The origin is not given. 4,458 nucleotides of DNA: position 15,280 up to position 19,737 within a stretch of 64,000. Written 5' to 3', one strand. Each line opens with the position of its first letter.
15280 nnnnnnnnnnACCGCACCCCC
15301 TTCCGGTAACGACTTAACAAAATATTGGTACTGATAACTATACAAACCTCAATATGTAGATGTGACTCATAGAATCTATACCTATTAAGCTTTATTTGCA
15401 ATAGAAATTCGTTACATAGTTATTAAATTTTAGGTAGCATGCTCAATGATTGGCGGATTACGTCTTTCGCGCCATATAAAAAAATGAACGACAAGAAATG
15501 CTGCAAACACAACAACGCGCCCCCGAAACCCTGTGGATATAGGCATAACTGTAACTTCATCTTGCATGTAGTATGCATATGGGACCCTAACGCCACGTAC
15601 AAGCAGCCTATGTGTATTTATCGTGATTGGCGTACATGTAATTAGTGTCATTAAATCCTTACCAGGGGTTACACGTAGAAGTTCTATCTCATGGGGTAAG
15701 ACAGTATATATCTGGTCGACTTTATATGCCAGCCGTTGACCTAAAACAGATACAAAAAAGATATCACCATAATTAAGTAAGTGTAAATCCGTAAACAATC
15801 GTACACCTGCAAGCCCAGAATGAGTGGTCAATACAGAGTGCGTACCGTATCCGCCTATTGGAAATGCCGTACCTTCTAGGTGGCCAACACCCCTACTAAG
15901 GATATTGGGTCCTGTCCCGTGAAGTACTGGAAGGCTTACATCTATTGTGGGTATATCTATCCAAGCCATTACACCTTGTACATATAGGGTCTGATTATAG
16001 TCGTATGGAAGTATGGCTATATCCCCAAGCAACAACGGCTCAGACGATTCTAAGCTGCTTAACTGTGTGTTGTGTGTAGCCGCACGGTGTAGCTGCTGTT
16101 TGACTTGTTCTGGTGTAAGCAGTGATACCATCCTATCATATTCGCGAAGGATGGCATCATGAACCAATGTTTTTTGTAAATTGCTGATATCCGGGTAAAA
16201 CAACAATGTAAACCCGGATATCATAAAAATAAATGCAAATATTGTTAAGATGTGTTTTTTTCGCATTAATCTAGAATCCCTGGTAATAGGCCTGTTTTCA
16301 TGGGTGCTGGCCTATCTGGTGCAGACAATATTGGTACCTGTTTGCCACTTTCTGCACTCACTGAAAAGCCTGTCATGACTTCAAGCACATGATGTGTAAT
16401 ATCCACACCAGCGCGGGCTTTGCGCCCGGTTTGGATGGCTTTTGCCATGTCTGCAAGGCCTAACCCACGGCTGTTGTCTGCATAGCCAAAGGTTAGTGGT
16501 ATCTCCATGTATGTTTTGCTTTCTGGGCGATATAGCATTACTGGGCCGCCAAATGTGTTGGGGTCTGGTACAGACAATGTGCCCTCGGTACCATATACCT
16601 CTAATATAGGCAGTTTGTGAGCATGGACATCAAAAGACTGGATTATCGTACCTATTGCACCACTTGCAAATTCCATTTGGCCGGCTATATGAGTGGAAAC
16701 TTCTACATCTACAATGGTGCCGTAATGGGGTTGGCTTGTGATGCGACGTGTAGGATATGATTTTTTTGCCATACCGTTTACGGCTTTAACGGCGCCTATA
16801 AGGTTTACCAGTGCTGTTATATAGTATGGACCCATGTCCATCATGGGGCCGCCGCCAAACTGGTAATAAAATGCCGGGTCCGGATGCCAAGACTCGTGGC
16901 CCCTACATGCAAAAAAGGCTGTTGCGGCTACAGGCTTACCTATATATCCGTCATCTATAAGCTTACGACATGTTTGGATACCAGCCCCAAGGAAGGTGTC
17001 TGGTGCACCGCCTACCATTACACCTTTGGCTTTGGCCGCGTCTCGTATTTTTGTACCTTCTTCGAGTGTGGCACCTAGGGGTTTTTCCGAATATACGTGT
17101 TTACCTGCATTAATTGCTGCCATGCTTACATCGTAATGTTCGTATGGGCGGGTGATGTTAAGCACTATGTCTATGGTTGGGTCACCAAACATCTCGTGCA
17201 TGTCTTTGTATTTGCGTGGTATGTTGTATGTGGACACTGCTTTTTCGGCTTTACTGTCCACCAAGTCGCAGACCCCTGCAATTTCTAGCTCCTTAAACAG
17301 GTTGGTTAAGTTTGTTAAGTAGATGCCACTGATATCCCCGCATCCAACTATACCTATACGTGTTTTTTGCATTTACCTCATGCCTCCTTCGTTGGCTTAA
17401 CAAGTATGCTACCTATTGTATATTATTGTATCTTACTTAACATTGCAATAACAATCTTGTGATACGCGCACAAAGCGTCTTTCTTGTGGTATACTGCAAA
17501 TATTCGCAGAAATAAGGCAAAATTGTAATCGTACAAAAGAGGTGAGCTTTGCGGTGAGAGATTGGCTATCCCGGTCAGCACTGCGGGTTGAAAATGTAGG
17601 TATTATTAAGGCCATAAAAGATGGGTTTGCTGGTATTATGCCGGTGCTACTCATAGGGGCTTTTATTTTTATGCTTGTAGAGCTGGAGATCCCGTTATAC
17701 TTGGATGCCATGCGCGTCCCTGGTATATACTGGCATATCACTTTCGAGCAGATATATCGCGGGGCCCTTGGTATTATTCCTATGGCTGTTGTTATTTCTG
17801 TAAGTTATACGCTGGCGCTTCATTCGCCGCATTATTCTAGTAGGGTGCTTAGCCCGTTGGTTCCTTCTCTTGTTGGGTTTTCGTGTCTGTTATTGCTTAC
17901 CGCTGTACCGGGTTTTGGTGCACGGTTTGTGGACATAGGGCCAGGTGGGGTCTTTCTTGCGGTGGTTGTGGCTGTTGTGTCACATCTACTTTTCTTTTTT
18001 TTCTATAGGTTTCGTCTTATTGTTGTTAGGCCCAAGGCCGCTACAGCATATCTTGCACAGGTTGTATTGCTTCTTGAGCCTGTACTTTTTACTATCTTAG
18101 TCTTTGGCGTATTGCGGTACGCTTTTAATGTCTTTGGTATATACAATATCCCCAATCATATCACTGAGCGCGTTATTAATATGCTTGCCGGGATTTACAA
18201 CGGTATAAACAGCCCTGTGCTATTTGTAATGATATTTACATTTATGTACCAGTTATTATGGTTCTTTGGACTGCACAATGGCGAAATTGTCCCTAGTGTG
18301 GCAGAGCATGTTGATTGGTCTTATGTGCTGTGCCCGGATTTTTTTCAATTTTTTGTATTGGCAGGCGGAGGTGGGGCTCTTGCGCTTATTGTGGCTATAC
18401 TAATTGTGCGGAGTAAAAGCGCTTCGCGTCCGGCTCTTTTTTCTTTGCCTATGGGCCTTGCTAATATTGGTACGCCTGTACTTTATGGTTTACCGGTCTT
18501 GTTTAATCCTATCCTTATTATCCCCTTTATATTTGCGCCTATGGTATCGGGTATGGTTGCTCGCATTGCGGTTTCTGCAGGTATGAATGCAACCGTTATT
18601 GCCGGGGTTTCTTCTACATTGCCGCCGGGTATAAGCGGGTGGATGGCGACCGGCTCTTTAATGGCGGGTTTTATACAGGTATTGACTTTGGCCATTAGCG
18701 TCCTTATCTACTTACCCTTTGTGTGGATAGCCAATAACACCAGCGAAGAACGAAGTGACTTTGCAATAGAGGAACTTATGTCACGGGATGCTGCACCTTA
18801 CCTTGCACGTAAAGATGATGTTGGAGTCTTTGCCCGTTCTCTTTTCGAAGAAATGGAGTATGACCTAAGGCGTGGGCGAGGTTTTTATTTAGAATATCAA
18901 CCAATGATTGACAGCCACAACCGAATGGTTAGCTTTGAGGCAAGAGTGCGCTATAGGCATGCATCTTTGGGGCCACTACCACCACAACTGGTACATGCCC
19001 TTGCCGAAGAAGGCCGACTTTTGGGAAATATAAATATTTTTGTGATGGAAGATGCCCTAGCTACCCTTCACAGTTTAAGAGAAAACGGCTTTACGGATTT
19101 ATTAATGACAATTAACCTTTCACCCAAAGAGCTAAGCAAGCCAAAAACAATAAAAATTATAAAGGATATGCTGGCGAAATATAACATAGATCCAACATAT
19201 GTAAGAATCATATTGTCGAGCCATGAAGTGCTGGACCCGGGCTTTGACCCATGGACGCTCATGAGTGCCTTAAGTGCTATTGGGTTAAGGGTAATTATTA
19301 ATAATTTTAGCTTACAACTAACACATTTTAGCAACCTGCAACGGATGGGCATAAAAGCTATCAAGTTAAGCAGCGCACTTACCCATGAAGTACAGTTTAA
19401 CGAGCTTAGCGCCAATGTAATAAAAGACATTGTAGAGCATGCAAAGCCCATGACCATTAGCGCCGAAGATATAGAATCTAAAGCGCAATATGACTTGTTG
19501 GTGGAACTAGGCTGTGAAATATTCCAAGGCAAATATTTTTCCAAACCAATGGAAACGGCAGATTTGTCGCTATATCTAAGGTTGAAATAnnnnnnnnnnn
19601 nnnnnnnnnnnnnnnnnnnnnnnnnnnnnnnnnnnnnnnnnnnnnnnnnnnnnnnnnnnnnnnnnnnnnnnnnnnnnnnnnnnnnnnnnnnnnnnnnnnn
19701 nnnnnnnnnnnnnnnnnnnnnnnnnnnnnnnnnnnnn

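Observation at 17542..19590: PTS EIIC-like permease domain fused to a degenerate EAL domain (candidate c-di-GMP receptor coupled to a sugar-binding membrane module)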

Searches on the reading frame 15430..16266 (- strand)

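Call 4: search_protein_families(library=pfam, proteins=[window:15430-16266:-], max_evalue=0.1)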
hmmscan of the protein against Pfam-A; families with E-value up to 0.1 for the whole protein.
window:15430-16266:- (278 aa): 1 family
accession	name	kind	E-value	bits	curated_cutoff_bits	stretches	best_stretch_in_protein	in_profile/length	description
PF04203.18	Sortase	-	2.5e-23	82.6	26.6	1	103-228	1-125/125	Sortase domain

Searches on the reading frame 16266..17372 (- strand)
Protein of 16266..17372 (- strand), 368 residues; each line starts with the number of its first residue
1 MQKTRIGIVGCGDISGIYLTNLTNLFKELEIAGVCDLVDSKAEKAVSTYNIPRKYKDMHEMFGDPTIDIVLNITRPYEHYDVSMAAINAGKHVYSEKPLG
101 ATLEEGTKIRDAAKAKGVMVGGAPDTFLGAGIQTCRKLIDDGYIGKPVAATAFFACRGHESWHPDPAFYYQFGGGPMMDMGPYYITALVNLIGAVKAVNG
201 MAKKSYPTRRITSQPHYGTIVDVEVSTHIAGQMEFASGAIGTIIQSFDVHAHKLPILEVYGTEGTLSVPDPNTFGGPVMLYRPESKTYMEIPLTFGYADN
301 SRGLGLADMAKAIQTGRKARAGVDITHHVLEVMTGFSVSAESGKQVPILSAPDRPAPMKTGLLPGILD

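Call 4: search_protein_families(library=pfam, proteins=[window:16266-17372:-], max_evalue=0.1)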
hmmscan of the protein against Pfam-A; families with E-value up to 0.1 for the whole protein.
window:16266-17372:- (368 aa): 5 families
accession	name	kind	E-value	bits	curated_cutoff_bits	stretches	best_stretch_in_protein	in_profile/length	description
PF01408.29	GFO_IDH_MocA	-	1e-23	84.7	24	1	5-120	2-116/120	Oxidoreductase family, NAD-binding Rossmann fold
PF22725.1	GFO_IDH_MocA_C3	-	4.2e-23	82.1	27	1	132-266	1-123/124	GFO/IDH/MocA C-terminal domain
PF02894.22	GFO_IDH_MocA_C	-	1.4e-08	35.2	22.9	1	136-348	1-218/218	Oxidoreductase family, C-terminal alpha/beta domain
PF03447.22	NAD_binding_3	-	0.00032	21.8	24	1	10-119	1-112/116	Homoserine dehydrogenase, NAD binding domain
PF03435.24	Sacchrp_dh_NADP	-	0.028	15.2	25.1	1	6-95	1-97/129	Saccharopine dehydrogenase NADP binding domain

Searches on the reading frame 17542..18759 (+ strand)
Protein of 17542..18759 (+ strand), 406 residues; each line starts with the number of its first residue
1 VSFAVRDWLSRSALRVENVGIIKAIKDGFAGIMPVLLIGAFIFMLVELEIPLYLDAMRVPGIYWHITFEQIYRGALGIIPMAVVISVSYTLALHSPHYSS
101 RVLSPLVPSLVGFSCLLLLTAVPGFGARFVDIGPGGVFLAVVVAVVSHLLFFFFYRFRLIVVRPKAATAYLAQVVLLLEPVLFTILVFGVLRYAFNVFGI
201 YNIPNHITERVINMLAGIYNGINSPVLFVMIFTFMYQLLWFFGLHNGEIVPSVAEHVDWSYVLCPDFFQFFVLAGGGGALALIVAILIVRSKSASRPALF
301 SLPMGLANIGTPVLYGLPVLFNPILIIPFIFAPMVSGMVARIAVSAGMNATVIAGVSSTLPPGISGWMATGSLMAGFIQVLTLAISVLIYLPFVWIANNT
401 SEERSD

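Call 10: search_solved_structures(query=window:17542-18759:+, show_alignments=2, max_evalue=1)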
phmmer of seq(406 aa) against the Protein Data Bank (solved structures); distinct sequences matched with E-value up to 1: 1.
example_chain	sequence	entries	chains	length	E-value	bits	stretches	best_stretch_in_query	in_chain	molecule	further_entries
3qnq_A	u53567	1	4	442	8.9e-23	84.8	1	22-404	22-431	PTS system, cellobiose-specific IIC component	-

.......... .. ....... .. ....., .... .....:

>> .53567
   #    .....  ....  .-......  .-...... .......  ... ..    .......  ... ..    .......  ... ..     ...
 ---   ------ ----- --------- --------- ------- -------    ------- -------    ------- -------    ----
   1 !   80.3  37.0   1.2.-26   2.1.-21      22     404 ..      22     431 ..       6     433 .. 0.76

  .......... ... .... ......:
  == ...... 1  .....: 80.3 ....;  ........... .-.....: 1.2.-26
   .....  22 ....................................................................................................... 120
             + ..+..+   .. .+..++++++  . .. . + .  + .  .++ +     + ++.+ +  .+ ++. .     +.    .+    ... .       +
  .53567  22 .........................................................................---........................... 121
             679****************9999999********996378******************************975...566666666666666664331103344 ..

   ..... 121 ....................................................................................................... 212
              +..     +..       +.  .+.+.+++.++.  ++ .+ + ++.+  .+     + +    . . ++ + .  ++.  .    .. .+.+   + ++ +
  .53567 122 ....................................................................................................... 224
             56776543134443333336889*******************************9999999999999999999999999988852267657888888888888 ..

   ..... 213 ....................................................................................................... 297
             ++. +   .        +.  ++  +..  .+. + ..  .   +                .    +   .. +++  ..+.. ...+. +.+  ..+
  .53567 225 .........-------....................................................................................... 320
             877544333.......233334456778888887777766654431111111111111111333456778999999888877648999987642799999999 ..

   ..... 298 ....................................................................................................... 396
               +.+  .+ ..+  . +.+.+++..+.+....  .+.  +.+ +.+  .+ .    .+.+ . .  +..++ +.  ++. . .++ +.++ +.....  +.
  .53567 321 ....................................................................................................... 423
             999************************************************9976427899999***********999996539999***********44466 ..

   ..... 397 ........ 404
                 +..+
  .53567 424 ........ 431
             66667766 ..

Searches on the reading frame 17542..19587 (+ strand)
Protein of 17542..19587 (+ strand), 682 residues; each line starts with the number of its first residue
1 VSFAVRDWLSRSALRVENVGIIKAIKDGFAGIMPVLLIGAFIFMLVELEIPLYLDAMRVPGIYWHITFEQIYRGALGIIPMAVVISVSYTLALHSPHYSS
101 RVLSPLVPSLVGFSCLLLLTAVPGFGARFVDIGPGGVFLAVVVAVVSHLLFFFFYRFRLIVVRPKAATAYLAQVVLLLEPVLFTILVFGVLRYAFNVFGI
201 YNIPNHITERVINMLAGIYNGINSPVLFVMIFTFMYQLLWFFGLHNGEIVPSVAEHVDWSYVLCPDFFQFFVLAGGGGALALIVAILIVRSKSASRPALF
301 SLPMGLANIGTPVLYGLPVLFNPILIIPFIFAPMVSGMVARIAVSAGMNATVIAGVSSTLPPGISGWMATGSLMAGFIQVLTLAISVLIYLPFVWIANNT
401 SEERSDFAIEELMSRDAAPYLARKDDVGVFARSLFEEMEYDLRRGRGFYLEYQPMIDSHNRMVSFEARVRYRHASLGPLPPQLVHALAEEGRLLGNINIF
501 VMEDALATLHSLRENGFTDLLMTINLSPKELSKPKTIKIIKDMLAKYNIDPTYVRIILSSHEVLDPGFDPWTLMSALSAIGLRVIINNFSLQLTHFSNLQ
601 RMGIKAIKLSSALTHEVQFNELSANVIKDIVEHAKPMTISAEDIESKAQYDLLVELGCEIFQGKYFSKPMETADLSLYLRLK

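Call 4: search_protein_families(library=pfam, proteins=[window:17542-19587:+], max_evalue=0.1)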
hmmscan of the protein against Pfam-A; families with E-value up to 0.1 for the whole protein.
window:17542-19587:+ (682 aa): 3 families
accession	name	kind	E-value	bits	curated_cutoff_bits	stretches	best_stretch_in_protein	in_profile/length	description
PF00563.25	EAL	-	1.4e-38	133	31.3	1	444-669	9-236/236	EAL domain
PF02378.23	PTS_EIIC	-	1e-20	74.5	30.7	1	27-333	2-319/319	Phosphotransferase system, EIIC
PF15040.11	Humanin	-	0.084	12.8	27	0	112-120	5-13/24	Humanin family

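Call 5: search_protein_families(library=ncbifam, proteins=[window:17542-19587:+], max_evalue=0.1)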
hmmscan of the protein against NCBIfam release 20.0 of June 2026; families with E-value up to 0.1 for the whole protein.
window:17542-19587:+ (682 aa): 17 families
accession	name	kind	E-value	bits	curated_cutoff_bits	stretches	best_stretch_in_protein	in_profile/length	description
TIGR00359.1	cello_pts_IIC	equivalog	9.1e-45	153.4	434.45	1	14-401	6-418/424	PTS cellobiose transporter subunit IIC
TIGR00410.1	lacE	subfamily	9.1e-45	153.4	236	1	14-401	6-418/424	PTS system, lactose/cellobiose family IIC component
NF007474.0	PRK10060.1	equivalog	1.5e-26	92.8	782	1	448-679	422-654/663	cyclic di-GMP phosphodiesterase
NF045675.1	PhdiestaseDibA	equivalog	2.2e-26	92.4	980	1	449-675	392-621/623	phosphodiesterase DibA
NF007157.0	PRK09592.1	equivalog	1.2e-24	87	503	1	131-398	164-437/451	PTS cellobiose transporter subunit IIC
NF053781.1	cdiGMPphdstlr2612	equivalog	1.5e-22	79.2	1600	1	439-679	1017-1265/1268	Tlr1612 family c-di-GMP phosphodiesterase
NF007634.0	PRK10297.1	equivalog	5.4e-22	78.1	760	2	269-403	300-436/452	PTS N,N'-diacetylchitobiose transporter subunit IIC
NF008467.0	PRK11359.1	equivalog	4.5e-21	74.5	857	1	449-679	559-792/800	oxygen-sensing cyclic-di-GMP phosphodiesterase DosP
NF052458.1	PhdiestGepA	equivalog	2e-20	72.6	1200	1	451-674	608-836/840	phosphodiesterase GepA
TIGR00394.1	lac_pts_IIC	equivalog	6.8e-19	68.4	614.4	1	21-399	13-404/412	lactose-specific PTS transporter subunit EIIC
NF007839.0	PRK10551.1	equivalog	1.3e-16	60.3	461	1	443-679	273-510/518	cyclic di-GMP phosphodiesterase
NF008807.1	PRK11829.1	equivalog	3.7e-15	55.1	733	1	447-675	428-658/670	biofilm formation regulator HmsP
NF007298.0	PRK09776.1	equivalog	1.1e-13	50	1135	1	456-670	885-1097/1111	diguanylate cyclase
NF052596.1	RR_EAL_PvrR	equivalog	1.2e-10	40.7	580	1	459-679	168-389/398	response regulator cyclic di-GMP phosphodiesterase PvrR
NF008281.1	PRK11059.1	equivalog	7.7e-07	27.8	663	1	454-671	416-631/633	RNase E specificity factor CsrD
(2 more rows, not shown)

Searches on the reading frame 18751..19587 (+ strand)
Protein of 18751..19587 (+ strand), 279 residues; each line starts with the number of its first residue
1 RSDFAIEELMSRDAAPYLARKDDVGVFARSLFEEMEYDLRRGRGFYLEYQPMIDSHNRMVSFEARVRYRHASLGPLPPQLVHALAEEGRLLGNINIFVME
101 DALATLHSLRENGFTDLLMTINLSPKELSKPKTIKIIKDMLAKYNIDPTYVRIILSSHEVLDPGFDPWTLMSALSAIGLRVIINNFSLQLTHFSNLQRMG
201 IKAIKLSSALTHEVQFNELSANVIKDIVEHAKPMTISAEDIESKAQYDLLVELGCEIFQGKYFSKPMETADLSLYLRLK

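Call 6: search_solved_structures(query=window:18751-19587:+, show_alignments=4, max_evalue=0.001)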
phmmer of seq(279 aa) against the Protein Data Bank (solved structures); distinct sequences matched with E-value up to 0.001: 41.
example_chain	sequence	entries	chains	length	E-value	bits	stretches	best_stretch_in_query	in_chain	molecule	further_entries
8arv_A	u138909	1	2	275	1.6e-23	87.1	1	33-277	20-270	Bifunctional diguanylate cyclase/phosphodiesterase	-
4rnf_A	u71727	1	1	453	2.8e-21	79.6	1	33-271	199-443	Motility regulator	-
4rni_A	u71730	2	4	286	1.9e-20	76.9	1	33-271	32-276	Motility regulator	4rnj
5m1t_A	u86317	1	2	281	3.1e-20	76.2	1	35-271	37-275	MucR Phosphodiesterase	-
4rnh_A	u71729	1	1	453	7.1e-20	75.1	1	33-271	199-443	Motility regulator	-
2r6o_A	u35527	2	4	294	1.5e-16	64.2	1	44-271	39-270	Putative diguanylate cyclase/phosphodiesterase (GGDEF & EAL domains) | PUTATIVE DIGUANYLATE CYCLASE/PHOSPHODIESTERASE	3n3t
5m3c_A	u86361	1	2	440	3.3e-16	63.1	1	34-268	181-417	Diguanylate cyclase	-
5yrp_A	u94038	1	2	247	6e-14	55.6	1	42-273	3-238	Sensory box/response regulator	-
4hu3_A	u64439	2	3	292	2.9e-13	53.4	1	46-272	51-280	Oxygen sensor protein DosP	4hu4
6hq4_A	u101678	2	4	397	3.9e-13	53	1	37-273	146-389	EAL Enzyme Bd1971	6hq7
6hq5_A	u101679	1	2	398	3.9e-13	53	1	37-273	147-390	EAL Enzyme Bd1971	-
3sy8_A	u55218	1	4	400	4.5e-13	52.8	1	45-269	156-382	RocR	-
3u2e_A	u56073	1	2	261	8e-13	52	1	36-276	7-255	GGDEF family protein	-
3s83_A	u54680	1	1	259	8.9e-13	51.8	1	36-276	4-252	GGDEF family protein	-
4hjf_A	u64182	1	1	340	9.9e-13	51.7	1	35-276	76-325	GGDEF family protein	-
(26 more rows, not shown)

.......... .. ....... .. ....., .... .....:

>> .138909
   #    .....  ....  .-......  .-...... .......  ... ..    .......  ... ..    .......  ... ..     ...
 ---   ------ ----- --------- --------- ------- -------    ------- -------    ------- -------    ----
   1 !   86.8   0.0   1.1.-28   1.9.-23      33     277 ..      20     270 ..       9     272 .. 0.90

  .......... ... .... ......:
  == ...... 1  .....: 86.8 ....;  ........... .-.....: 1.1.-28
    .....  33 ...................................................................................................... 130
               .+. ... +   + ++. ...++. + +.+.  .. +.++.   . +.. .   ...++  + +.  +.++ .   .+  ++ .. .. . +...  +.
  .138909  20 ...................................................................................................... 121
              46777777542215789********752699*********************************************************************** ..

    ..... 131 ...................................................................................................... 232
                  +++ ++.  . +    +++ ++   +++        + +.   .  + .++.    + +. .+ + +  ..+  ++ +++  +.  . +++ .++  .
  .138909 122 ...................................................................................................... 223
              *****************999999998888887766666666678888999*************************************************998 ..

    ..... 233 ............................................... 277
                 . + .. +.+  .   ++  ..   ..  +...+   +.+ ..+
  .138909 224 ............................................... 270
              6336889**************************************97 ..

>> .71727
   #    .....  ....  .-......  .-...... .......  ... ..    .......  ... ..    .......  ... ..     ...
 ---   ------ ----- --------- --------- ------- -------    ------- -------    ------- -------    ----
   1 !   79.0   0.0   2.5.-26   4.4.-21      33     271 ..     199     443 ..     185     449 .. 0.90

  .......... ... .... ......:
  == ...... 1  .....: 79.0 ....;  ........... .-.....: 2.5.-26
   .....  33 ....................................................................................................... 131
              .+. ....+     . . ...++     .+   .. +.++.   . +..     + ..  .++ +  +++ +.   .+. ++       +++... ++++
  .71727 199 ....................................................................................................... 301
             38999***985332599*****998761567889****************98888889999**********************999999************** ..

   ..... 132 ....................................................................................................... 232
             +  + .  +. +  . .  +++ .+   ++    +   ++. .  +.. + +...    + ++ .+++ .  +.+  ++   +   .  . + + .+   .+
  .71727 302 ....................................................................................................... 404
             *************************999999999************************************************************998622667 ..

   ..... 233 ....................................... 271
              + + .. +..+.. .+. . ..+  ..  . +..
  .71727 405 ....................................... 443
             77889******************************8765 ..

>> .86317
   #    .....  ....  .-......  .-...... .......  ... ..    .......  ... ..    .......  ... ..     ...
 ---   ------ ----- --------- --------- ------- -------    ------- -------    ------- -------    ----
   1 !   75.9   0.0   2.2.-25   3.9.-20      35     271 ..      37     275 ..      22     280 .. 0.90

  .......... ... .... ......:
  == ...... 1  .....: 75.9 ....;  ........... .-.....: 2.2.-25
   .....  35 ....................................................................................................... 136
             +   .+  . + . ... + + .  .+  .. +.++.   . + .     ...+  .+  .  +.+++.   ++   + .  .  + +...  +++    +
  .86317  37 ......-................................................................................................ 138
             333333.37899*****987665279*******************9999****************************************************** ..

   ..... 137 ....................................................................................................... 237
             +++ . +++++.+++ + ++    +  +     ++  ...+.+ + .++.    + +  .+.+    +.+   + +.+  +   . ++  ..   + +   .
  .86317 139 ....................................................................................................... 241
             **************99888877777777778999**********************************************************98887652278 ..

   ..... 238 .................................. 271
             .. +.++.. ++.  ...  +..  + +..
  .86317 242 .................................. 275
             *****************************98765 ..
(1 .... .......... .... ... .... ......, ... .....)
